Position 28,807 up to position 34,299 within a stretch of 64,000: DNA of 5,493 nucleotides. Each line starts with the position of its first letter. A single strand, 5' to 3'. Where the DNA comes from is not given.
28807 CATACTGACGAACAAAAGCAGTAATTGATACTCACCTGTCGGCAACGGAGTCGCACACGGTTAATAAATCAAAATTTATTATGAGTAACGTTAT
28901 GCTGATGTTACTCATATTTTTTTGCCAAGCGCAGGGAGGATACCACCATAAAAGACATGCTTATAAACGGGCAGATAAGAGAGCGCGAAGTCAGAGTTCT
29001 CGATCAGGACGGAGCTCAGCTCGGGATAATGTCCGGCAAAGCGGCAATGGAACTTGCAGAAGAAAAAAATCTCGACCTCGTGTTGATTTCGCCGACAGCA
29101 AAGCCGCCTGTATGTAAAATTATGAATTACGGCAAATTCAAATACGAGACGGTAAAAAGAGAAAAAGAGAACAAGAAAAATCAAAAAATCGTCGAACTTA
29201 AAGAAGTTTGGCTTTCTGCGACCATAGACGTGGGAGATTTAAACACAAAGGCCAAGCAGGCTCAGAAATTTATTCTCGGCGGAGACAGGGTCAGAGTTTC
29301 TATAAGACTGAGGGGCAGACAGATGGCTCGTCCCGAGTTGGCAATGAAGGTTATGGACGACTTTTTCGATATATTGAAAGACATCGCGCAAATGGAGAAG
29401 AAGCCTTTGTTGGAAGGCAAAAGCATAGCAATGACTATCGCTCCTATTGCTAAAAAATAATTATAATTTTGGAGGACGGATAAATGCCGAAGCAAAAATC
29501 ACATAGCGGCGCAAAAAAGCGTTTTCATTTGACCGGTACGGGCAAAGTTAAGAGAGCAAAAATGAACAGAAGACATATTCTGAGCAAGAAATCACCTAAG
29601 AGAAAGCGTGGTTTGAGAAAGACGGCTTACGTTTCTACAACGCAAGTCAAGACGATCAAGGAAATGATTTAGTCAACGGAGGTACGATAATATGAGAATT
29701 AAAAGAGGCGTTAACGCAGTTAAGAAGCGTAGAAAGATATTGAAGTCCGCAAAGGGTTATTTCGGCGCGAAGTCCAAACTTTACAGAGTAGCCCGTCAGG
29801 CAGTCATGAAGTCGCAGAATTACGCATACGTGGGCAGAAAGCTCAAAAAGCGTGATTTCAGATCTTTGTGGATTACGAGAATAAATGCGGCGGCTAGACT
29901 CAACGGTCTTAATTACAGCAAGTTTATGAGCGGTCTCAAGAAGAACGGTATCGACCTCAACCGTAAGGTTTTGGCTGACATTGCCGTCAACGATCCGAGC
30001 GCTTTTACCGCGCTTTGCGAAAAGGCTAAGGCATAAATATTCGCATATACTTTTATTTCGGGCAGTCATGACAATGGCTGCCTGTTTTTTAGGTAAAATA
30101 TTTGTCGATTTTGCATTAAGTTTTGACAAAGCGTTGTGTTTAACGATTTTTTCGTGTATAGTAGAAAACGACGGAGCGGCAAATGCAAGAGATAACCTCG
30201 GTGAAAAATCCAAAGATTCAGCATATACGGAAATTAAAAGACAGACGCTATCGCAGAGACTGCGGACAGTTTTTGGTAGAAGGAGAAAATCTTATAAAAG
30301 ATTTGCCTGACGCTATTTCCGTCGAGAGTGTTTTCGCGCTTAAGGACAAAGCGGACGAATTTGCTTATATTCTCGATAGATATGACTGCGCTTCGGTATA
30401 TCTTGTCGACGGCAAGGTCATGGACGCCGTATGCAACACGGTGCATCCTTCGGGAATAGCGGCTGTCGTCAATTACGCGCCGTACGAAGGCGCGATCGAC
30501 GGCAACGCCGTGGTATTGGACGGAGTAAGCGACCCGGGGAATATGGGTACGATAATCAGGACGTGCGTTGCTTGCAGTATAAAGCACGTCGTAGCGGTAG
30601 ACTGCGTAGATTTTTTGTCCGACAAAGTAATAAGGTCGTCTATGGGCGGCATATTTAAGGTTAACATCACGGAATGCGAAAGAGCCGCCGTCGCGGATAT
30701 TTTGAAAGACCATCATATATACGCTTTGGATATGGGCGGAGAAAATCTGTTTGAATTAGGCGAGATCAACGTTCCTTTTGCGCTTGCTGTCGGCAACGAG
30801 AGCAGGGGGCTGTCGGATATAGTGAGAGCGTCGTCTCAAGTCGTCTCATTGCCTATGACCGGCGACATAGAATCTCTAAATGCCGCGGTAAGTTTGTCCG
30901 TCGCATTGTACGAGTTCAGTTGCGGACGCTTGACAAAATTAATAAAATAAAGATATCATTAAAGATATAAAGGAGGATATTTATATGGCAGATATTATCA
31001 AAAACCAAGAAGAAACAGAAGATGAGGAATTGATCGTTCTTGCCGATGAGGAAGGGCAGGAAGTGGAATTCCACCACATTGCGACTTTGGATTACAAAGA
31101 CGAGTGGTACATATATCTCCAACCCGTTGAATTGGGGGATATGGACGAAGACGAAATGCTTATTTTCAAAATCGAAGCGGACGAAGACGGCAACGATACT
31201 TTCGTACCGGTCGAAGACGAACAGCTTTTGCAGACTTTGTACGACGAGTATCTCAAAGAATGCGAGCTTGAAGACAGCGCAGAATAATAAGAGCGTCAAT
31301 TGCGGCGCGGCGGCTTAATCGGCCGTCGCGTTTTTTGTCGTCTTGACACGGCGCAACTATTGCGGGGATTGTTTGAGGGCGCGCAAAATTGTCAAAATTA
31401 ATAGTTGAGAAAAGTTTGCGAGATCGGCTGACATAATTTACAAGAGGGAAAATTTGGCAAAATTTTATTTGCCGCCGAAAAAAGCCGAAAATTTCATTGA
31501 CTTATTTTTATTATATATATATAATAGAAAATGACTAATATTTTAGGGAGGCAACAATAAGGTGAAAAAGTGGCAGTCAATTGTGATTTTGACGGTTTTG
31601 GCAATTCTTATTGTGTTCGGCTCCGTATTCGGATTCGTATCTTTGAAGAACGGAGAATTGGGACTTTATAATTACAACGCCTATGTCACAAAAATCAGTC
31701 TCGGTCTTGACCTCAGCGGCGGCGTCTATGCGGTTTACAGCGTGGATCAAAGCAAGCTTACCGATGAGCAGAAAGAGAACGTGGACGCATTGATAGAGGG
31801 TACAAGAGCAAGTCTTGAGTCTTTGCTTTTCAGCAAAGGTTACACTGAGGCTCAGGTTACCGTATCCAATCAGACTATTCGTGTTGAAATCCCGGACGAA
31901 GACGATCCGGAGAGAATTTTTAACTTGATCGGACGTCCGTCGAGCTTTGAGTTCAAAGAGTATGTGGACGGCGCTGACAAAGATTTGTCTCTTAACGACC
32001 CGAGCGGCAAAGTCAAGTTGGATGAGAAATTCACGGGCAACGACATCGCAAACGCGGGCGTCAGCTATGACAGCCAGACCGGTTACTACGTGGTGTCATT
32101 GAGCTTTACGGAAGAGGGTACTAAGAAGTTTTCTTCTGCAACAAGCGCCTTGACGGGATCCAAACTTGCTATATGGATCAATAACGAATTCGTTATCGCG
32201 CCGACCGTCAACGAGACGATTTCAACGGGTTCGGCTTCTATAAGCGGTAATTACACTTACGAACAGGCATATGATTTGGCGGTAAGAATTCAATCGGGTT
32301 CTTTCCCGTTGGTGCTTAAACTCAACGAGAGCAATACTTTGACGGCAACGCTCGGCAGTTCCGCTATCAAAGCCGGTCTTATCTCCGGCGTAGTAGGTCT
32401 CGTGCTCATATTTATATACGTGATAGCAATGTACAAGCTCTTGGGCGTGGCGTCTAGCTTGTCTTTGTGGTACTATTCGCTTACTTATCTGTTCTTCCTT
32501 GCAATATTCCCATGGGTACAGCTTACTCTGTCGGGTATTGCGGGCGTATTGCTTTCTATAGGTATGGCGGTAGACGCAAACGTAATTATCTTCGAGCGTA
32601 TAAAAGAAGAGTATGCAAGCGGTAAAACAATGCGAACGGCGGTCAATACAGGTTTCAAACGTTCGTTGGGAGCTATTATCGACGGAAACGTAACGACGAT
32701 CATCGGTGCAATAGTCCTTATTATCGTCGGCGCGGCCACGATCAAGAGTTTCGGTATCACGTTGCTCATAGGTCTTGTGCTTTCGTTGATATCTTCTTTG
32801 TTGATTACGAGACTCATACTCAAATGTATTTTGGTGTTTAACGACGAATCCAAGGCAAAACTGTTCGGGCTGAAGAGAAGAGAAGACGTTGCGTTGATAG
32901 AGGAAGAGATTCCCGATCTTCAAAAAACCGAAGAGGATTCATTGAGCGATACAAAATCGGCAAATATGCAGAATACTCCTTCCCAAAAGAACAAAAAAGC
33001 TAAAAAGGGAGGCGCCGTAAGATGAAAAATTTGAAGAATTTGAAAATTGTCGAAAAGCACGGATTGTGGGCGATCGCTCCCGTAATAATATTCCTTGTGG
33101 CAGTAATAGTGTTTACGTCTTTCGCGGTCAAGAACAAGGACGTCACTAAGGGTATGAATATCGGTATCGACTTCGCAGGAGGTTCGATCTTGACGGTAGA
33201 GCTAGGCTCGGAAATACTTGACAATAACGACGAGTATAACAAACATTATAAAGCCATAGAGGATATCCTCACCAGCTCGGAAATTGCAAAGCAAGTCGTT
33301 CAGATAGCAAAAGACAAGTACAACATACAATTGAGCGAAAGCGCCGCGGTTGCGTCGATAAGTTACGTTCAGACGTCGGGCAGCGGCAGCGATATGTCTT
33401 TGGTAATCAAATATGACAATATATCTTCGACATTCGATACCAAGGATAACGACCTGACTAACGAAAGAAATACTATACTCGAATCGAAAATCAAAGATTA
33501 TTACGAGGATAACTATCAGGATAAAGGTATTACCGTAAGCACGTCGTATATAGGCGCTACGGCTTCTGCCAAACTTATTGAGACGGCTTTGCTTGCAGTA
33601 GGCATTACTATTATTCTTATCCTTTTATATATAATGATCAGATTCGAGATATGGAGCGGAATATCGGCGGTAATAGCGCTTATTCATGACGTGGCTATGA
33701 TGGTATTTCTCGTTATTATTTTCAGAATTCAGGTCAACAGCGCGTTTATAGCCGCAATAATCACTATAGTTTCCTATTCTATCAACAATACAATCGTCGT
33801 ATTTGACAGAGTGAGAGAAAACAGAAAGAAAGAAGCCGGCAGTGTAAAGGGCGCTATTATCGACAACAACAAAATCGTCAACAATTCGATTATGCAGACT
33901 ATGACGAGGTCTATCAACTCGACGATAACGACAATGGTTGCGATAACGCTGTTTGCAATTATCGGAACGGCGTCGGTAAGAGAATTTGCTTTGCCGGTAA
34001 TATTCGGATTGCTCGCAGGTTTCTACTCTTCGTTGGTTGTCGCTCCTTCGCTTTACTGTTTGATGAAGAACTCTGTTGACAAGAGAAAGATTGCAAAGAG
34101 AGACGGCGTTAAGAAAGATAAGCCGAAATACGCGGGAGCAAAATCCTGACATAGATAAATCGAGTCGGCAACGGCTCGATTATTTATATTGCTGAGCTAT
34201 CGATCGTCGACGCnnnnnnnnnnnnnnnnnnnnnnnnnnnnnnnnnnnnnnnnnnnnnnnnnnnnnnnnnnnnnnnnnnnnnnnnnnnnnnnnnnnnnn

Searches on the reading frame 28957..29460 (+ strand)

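Call 61: search_protein_families(library=ncbifam, proteins=[window:28957-29460:+], max_evalue=0.00001)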
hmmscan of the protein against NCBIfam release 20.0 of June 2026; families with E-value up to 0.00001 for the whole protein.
window:28957-29460:+ (167 aa): 1 family
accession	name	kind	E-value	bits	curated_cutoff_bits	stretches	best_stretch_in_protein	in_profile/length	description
TIGR00168.2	infC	equivalog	9.2e-60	201.3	60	1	2-165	6-169/170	translation initiation factor IF-3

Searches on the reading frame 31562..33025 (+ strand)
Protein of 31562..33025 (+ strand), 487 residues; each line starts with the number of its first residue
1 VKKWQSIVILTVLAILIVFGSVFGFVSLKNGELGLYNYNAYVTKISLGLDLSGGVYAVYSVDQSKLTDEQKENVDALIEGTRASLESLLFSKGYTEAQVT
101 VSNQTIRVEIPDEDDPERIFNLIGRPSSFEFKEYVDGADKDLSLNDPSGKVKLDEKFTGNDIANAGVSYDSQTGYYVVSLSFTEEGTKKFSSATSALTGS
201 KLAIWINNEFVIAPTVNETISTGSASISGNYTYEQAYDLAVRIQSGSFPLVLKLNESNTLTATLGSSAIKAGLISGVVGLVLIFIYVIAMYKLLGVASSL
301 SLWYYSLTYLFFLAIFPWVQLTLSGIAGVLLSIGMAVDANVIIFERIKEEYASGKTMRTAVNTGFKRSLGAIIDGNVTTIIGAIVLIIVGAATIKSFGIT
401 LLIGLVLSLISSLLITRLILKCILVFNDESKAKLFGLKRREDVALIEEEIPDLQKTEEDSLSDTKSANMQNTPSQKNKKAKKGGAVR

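Call 60: search_protein_families(library=ncbifam, proteins=[window:31562-33025:+], max_evalue=0.00001)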
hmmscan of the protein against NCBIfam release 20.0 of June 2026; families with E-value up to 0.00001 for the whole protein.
window:31562-33025:+ (487 aa): 20 families
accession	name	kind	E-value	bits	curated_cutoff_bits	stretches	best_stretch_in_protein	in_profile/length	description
NF009583.0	PRK13024.1-3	subfamily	1.7e-97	327.3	721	1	9-444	7-449/755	protein translocase subunit SecDF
TIGR01129.1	secD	equivalog_domain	1.2e-91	307.8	244.4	1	47-420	1-397/397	protein translocase subunit SecD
NF009585.0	PRK13024.1-5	equivalog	2.4e-73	247.6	1037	1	155-423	381-647/993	protein translocase subunit SecDF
NF011315.0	PRK14726.1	equivalog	2.1e-65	221.3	1249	1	157-422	259-523/855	protein translocase subunit SecDF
NF009581.0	PRK13024.1-1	equivalog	8.8e-59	199.4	1058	1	23-449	11-437/752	protein translocase subunit SecDF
TIGR00916.1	2A0604s01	subfamily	2.1e-57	194.4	148.6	1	182-413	1-231/231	SecD/SecF family protein translocase subunit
NF009584.0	PRK13024.1-4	equivalog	2.5e-53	181.5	1171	1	1-448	1-438/759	protein translocase subunit SecDF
NF009545.0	PRK12933.1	equivalog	6.5e-52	176.8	728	1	93-423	247-593/604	protein translocase subunit SecD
NF009580.0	PRK13023.1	equivalog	4.3e-46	157.5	1153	1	3-421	23-445/775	protein translocase subunit SecDF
NF009540.0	PRK12911.1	equivalog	3.6e-41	140.6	1878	1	182-420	821-1058/1403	bifunctional preprotein translocase subunit SecD/SecF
NF009582.0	PRK13024.1-2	equivalog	8.9e-38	129.8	723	1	208-438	272-503/859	protein translocase subunit SecDF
NF046001.1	SecDF_plasm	equivalog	1.7e-27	95.9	500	1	223-443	304-524/878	protein translocase subunit SecDF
NF006218.0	PRK08343.1-4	subfamily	3.6e-27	95.2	383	1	42-410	28-375/392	preprotein translocase subunit SecD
TIGR00966.2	transloc_SecF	equivalog_domain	1.9e-21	76.8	160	1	236-419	94-275/279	protein translocase subunit SecF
NF037998.2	RND_1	equivalog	1.8e-18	65.7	400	1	230-428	405-603/1237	protein translocase SecDF, variant type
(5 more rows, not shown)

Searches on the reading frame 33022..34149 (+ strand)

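Call 60: search_protein_families(library=ncbifam, proteins=[window:33022-34149:+], max_evalue=0.00001)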
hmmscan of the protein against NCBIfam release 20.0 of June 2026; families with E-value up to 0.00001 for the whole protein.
window:33022-34149:+ (375 aa): 21 families
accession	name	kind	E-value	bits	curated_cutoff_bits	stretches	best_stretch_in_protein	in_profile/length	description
TIGR00966.2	transloc_SecF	equivalog_domain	1.1e-62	212.1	160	1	8-347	2-278/279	protein translocase subunit SecF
NF009583.0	PRK13024.1-3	subfamily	5.5e-52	176.8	721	1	20-363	470-748/755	protein translocase subunit SecDF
NF009581.0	PRK13024.1-1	equivalog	5.4e-50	170.3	1058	1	155-365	541-747/752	protein translocase subunit SecDF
NF009584.0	PRK13024.1-4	equivalog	1.3e-49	169.3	1171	1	132-369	525-751/759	protein translocase subunit SecDF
NF009582.0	PRK13024.1-2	equivalog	8.9e-46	156.3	723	1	16-360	529-835/859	protein translocase subunit SecDF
NF009585.0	PRK13024.1-5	equivalog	1.4e-39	135.9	1037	1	25-356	681-986/993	protein translocase subunit SecDF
TIGR00916.1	2A0604s01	subfamily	8.7e-38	130.2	148.6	1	173-338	74-231/231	SecD/SecF family protein translocase subunit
NF011315.0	PRK14726.1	equivalog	2.2e-37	128.6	1249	1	150-360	639-839/855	protein translocase subunit SecDF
NF046001.1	SecDF_plasm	equivalog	2.1e-34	118.7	500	1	4-356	531-854/878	protein translocase subunit SecDF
NF009580.0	PRK13023.1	equivalog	3.3e-31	108.3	1153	1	152-345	564-747/775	protein translocase subunit SecDF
NF009540.0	PRK12911.1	equivalog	3.6e-29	100.8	1878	1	15-353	1090-1399/1403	bifunctional preprotein translocase subunit SecD/SecF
TIGR01129.1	secD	equivalog_domain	7.1e-12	45.2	244.4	1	173-342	234-394/397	protein translocase subunit SecD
NF006357.0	PRK08578.2-1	equivalog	1.5e-09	38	304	1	147-344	80-269/282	preprotein translocase subunit SecF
NF037998.2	RND_1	equivalog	2.7e-09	35.3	400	1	75-270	839-1040/1237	protein translocase SecDF, variant type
NF006354.0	PRK08578.1-2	equivalog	1.3e-08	34.6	353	0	152-334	90-270/296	preprotein translocase subunit SecF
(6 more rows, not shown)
